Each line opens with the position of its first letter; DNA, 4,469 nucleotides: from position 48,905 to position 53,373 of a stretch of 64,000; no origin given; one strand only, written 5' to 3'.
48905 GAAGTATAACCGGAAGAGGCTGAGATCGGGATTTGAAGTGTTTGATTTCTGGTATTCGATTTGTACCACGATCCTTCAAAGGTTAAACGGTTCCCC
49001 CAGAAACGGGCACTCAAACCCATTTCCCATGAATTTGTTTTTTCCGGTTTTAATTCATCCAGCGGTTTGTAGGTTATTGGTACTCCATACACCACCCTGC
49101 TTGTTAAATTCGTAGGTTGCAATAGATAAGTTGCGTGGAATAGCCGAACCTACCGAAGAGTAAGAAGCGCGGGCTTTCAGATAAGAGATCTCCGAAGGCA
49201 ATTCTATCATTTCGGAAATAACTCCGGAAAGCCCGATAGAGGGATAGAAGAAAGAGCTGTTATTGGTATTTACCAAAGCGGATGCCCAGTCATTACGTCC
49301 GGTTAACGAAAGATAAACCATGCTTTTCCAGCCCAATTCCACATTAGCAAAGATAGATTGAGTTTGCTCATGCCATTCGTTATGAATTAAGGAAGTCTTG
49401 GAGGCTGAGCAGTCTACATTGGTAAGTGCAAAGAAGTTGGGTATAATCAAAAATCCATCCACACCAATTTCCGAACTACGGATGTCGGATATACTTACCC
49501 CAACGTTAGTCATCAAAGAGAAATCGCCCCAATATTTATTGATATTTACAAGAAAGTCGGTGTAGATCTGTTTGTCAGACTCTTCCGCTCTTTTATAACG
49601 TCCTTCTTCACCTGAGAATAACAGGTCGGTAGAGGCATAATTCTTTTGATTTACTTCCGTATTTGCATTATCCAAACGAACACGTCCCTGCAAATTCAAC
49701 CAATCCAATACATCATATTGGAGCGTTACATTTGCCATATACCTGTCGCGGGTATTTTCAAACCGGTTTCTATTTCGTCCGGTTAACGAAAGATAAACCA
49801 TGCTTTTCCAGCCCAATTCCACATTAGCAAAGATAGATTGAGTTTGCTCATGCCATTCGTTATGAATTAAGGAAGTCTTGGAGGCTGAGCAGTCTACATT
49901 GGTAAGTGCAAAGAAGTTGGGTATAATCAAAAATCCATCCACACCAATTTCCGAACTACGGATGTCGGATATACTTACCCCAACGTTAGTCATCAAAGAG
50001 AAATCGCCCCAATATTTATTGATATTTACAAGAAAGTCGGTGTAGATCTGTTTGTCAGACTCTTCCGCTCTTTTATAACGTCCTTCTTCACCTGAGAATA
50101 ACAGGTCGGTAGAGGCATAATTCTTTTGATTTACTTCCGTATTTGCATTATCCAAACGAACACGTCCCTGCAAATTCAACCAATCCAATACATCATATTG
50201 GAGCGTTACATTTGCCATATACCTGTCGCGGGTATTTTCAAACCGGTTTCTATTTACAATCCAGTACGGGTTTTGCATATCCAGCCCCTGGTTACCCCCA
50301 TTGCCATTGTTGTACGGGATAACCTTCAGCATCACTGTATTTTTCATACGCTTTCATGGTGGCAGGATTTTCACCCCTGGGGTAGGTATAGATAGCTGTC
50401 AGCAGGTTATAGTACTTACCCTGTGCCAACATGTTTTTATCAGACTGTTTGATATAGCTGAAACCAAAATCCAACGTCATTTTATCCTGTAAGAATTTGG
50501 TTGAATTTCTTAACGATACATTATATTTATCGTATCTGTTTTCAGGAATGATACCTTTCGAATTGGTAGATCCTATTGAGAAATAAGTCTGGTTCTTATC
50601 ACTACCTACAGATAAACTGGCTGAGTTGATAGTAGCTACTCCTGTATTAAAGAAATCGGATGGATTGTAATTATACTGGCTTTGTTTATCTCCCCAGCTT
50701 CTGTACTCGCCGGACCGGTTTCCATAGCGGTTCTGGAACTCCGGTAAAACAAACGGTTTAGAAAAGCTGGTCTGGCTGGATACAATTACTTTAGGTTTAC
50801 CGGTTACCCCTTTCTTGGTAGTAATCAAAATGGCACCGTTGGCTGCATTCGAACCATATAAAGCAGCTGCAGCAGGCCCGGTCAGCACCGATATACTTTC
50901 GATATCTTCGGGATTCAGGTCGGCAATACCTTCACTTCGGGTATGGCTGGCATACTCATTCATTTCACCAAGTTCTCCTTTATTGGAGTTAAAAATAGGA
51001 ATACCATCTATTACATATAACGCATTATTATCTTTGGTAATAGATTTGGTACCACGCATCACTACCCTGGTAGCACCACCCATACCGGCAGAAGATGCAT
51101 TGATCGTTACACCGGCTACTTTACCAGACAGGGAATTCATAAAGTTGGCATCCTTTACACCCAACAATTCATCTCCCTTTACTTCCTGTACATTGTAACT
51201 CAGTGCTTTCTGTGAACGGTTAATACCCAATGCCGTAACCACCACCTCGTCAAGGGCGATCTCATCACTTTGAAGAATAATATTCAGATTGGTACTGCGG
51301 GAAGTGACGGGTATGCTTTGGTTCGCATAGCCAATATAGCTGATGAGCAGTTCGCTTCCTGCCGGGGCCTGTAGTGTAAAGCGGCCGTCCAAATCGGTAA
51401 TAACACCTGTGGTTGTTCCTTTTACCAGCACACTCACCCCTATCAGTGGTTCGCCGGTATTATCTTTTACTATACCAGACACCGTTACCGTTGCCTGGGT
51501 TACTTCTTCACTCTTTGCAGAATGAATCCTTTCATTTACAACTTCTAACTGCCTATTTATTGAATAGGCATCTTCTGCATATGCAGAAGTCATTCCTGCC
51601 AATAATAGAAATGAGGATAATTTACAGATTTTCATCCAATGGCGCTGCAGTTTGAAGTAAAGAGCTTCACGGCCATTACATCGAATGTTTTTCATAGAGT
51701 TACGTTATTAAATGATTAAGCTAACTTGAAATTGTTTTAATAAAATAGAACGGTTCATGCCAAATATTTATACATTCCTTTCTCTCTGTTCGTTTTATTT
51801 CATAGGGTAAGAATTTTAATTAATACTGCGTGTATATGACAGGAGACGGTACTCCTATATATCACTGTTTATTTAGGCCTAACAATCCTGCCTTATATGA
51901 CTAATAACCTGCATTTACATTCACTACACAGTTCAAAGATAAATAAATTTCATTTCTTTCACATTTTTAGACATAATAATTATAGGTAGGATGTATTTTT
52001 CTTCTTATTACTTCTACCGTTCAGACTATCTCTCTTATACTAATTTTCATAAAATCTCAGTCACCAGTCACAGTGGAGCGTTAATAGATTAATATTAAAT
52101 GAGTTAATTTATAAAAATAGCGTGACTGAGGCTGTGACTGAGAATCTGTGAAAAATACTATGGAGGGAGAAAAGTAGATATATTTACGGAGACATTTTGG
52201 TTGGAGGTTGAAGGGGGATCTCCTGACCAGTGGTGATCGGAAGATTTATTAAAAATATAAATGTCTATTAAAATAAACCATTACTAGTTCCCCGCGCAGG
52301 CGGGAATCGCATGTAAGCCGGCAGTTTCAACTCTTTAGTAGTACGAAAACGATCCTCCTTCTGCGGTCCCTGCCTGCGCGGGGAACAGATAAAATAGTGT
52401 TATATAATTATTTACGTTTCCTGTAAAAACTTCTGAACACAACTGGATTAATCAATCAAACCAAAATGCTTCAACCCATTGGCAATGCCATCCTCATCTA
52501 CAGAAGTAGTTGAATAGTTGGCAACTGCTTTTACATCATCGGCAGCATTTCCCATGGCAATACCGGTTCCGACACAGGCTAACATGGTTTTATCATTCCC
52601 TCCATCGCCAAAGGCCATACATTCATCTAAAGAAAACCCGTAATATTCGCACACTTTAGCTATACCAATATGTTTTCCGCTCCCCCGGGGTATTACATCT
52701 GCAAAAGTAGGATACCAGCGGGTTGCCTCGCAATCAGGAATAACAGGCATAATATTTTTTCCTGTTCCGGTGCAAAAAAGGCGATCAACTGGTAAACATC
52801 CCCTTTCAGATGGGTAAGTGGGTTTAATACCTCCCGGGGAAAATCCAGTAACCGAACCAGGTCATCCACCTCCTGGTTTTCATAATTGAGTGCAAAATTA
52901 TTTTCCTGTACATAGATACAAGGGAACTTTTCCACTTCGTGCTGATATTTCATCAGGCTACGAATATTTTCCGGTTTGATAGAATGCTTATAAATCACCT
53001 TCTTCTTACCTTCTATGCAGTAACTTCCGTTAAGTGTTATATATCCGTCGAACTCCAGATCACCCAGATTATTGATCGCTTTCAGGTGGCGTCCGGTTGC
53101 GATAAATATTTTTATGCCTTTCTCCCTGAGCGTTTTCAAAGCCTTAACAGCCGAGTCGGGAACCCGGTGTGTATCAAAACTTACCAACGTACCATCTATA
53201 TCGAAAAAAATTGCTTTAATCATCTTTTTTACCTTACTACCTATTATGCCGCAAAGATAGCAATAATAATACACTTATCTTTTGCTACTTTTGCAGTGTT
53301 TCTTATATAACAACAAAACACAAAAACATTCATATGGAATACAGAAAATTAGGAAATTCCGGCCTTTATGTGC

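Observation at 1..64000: About 22-23 accessory loci are broken while every recognisable core gene is intact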

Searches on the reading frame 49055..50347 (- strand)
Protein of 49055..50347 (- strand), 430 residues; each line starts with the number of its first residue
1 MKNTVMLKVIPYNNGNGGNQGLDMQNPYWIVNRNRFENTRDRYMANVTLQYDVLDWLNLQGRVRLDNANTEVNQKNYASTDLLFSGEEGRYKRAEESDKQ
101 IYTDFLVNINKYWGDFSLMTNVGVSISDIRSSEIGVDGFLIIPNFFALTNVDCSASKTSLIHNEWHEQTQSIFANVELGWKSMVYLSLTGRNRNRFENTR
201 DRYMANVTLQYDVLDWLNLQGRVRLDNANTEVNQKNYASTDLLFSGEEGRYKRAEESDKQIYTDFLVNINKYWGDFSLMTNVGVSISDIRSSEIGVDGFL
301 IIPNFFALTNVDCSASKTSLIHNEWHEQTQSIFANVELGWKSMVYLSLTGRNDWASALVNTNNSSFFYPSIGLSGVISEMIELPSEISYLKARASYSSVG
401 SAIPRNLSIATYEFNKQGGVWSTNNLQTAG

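Call 28: find_encoding_contigs(protein=window:49055-50347:-, flank=10000, max_places=10)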
Protein window:49055-50347:- (430 aa): no gene with exactly this product is on record in the collection.

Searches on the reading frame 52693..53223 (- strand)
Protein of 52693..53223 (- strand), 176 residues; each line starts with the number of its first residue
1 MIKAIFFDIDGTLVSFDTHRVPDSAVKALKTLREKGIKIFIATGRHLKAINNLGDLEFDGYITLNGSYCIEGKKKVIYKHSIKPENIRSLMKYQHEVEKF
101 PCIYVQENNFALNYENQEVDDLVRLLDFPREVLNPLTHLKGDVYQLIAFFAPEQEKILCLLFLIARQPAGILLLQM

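Call 51: find_encoding_contigs(protein=window:52693-53223:-, flank=10000, max_places=10)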
Protein window:52693-53223:- (176 aa): 6 contigs read that carry it; 5 places shown.
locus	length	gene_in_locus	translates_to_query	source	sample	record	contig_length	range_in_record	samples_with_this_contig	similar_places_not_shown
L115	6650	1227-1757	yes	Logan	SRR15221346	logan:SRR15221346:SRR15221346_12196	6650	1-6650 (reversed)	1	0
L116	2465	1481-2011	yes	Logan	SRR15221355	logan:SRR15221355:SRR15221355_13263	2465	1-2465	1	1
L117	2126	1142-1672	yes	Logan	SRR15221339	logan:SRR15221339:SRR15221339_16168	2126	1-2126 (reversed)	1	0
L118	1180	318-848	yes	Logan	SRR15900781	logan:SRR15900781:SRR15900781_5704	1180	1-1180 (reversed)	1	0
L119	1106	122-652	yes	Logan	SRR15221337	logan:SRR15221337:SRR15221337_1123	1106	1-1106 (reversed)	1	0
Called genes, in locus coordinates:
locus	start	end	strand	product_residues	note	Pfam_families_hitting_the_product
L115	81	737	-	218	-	PF00248:Aldo_ket_red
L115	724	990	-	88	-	PF00248:Aldo_ket_red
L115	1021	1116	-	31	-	-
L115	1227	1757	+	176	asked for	PF00702:Hydrolase (faint), PF08282:Hydrolase_3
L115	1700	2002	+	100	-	PF08282:Hydrolase_3, PF05116:S6PP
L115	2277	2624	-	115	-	PF00892:EamA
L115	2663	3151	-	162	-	PF00892:EamA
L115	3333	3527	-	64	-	-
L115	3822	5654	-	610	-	PF05592:Bac_rhamnosid, PF17389:Bac_rhamnosid6H, PF17390:Bac_rhamnosid_C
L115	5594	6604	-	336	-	PF25788:Ig_Rha78A_N, PF08531:Bac_rhamnosid_N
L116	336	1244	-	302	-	PF00248:Aldo_ket_red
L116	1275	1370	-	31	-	-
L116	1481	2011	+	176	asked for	PF00702:Hydrolase (faint), PF08282:Hydrolase_3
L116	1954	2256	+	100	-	PF08282:Hydrolase_3, PF05116:S6PP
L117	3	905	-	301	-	?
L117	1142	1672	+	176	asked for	PF00702:Hydrolase (faint), PF08282:Hydrolase_3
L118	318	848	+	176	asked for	PF00702:Hydrolase (faint), PF08282:Hydrolase_3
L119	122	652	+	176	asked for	PF00702:Hydrolase (faint), PF08282:Hydrolase_3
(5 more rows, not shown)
